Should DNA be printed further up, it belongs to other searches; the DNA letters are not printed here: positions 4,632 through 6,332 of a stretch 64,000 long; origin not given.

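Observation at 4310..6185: Helicase loader with two complete DnaC/DnaI-type AAA+ domains in one polypeptide, downstream of rplI-dnaB and a DnaD-like gene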

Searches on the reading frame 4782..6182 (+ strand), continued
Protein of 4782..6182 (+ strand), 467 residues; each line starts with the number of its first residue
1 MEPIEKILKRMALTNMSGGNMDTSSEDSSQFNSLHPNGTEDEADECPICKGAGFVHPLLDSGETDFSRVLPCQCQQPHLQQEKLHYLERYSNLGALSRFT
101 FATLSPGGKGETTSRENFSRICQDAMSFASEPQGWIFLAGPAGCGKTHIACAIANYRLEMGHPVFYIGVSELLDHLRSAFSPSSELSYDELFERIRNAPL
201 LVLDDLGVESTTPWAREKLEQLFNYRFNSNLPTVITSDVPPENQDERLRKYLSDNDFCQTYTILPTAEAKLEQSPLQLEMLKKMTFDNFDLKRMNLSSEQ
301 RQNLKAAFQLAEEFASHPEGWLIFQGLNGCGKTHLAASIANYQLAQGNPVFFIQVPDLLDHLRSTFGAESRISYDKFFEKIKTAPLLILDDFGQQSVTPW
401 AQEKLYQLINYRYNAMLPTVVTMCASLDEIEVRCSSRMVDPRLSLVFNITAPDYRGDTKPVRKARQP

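Call 28: list_cluster_members(proteins=[P0121, P0122, P0132, P0142, P0250, P0256, P0123, P0133, P0202, P0222])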
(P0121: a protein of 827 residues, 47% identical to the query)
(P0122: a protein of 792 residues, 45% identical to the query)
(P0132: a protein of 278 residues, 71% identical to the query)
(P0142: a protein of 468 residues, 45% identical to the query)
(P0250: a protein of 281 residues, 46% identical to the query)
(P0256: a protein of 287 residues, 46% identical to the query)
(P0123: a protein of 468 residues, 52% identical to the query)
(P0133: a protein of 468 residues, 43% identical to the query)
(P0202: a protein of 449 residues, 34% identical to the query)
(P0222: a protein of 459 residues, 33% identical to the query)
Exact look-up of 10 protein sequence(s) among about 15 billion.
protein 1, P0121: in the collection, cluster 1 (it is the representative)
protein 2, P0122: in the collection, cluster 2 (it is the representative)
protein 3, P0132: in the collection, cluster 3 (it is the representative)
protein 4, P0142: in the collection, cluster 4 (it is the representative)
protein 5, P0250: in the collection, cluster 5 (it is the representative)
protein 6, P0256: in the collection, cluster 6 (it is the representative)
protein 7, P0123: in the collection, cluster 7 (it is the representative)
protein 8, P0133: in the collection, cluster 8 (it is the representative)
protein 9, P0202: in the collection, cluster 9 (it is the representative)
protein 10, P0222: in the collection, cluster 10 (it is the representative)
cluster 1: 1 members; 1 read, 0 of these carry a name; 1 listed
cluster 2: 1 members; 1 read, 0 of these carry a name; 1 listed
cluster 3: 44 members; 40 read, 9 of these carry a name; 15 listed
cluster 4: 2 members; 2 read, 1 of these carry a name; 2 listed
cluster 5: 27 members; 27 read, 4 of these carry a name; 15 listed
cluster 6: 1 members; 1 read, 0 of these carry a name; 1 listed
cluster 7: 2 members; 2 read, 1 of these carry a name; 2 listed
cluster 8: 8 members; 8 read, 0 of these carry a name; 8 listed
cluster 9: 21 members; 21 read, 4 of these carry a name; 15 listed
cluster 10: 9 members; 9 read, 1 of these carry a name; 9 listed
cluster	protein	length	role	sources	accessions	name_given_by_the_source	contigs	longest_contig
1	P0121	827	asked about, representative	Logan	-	-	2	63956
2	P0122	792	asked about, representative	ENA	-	-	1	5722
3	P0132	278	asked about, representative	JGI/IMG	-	-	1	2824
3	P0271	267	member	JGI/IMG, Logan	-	DNA replication protein DnaC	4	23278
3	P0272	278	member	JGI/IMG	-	DNA replication protein DnaC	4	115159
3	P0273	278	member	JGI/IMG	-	DNA replication protein DnaC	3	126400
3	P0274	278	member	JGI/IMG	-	DNA replication protein DnaC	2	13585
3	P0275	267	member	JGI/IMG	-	DNA replication protein DnaC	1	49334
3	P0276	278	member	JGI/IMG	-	DNA replication protein DnaC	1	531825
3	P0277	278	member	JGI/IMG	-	DNA replication protein DnaC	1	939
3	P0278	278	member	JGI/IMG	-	DNA replication protein DnaC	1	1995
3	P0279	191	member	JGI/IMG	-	DNA replication protein DnaC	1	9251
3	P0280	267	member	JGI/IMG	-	-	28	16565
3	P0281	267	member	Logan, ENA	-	-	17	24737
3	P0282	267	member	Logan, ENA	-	-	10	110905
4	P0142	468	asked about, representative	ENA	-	-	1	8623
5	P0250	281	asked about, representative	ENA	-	-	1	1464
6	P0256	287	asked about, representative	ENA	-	-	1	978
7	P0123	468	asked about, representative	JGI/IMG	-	-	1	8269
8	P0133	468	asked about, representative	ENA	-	-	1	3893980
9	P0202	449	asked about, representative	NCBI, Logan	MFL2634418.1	MAG: ATP-binding protein [Dehalococcoidia bacterium]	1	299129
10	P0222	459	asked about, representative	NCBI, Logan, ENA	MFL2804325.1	MAG: ATP-binding protein [Dehalococcoidia bacterium]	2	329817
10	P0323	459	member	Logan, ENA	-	-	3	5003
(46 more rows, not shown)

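Call 30: find_encoding_contigs(protein=P0276, flank=6000, max_places=3)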
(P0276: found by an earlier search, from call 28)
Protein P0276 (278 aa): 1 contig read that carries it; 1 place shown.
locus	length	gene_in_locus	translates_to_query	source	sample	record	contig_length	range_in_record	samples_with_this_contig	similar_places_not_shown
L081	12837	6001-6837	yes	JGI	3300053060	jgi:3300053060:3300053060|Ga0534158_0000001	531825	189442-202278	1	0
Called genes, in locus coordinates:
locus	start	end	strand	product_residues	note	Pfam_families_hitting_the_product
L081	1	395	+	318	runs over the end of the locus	PF09989:DUF2229, PF06050:HGD-D (weak)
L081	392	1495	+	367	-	PF09989:DUF2229 (faint)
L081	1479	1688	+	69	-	-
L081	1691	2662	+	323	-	PF01869:BcrAD_BadFG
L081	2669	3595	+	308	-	PF00890:FAD_binding_2 (weak), PF01134:GIDA (faint), PF01266:DAO (faint), PF07992:Pyr_redox_2, PF12831:FAD_oxidored (weak), PF13450:NAD_binding_8 (weak), PF13738:Pyr_redox_3, PF00070:Pyr_redox, +2 more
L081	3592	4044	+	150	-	PF01281:Ribosomal_L9_N, PF03948:Ribosomal_L9_C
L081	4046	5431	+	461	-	PF00772:DnaB, PF03796:DnaB_C, PF13481:AAA_25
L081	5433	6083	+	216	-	PF07261:DnaB_2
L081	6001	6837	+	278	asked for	PF01695:IstB_IS21, PF00308:Bac_DnaA (weak), PF00004:AAA (weak)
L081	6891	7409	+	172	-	PF01844:HNH, PF14279:HNH_5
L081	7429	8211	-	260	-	PF04468:PSP1, PF28472:PSP1_3rd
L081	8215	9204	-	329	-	PF13177:DNA_pol3_delta2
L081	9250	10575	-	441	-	PF00278:Orn_DAP_Arg_deC, PF02784:Orn_Arg_deC_N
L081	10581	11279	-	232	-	PF03747:ADP_ribosyl_GH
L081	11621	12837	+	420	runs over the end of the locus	PF00675:Peptidase_M16, PF05193:Peptidase_M16_C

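Call 31: find_encoding_contigs(protein=P0121, flank=6000, max_places=3)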
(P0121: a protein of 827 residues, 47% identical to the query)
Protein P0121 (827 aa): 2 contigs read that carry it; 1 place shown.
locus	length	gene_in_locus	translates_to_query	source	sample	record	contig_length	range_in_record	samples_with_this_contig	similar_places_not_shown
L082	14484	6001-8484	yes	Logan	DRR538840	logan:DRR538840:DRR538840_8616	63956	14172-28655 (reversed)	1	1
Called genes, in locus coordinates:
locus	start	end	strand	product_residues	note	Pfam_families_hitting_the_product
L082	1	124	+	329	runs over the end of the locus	PF01073:3Beta_HSD, PF01370:Epimerase, PF02719:Polysacc_synt_2, PF04321:RmlD_sub_bind, PF05368:NmrA, PF07993:NAD_binding_4, PF13460:NAD_binding_10, PF16363:GDP_Man_Dehyd, +2 more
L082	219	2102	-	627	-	PF12229:PG_binding_4, PF04294:VanW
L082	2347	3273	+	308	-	PF01551:Peptidase_M23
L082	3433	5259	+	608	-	PF00772:DnaB, PF03796:DnaB_C, PF13481:AAA_25, PF14890:Intein_splicing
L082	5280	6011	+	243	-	PF07261:DnaB_2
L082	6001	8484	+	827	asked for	PF01695:IstB_IS21, PF00308:Bac_DnaA, PF00004:AAA (weak), PF00308:Bac_DnaA, PF01695:IstB_IS21, PF00308:Bac_DnaA, PF01695:IstB_IS21, PF00308:Bac_DnaA (weak), +25 more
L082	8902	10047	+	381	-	PF13240:Zn_Ribbon_1 (weak), PF13248:Zn_ribbon_3 (faint), PF00498:FHA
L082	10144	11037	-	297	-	PF13489:Methyltransf_23, PF01209:Ubie_methyltran (weak), PF13847:Methyltransf_31, PF08241:Methyltransf_11, PF08242:Methyltransf_12, PF13649:Methyltransf_25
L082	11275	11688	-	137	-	PF00571:CBS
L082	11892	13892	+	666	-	PF00456:Transketolase_N, PF02779:Transket_pyr, PF22613:Transketolase_C_1, PF02780:Transketolase_C (weak)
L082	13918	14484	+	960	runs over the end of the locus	PF00923:TAL_FSA, PF00342:PGI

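Call 39: search_protein_families(library=phrogs, proteins=[window:4842-6182:+], max_evalue=0.001)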
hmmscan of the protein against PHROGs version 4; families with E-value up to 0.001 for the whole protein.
window:4842-6182:+ (447 aa): 16 families
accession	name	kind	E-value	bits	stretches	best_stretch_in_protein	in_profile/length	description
phrog_50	-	DNA, RNA and nucleotide metabolism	2.5e-89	301.8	2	249-442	323-517/570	DnaC-like helicase loader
phrog_3277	-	DNA, RNA and nucleotide metabolism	2e-42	145.8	2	302-438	13-156/168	DnaC-like helicase loader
phrog_26922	-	DNA, RNA and nucleotide metabolism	3.5e-17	63.8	2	365-418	13-66/92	DnaC-like helicase loader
phrog_27475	-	unknown function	6.2e-14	52.3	2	113-222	442-548/599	-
phrog_3757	-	unknown function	2.6e-08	34.6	0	108-155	121-165/367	-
phrog_10401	-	other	6.6e-08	32.7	0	116-155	463-499/667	ATPase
phrog_325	-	DNA, RNA and nucleotide metabolism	1.1e-07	31.6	0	105-141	482-518/986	Dda-like helicase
phrog_170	-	other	6e-07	30.2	0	114-139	91-116/323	PhoH-like phosphate starvation-inducible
phrog_34956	-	unknown function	1.3e-06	29.3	0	284-321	200-236/295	-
phrog_4871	-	other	2.7e-05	23.8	0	109-151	492-534/764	ATP-dependent protease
phrog_296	-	integration and excision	3.2e-05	23.8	0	102-184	307-395/626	DNA transposition protein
phrog_249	-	moron, auxiliary metabolic gene and host takeover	3.7e-05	24.2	0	106-134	123-148/380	porphyrin biosynthesis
phrog_2376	-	other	0.00012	22.6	0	267-374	45-137/363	ATPase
phrog_5846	-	DNA, RNA and nucleotide metabolism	0.00016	22.1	0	299-326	38-65/380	clamp loader of DNA polymerase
phrog_15321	-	unknown function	0.00018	22.6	0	177-193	7-23/93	-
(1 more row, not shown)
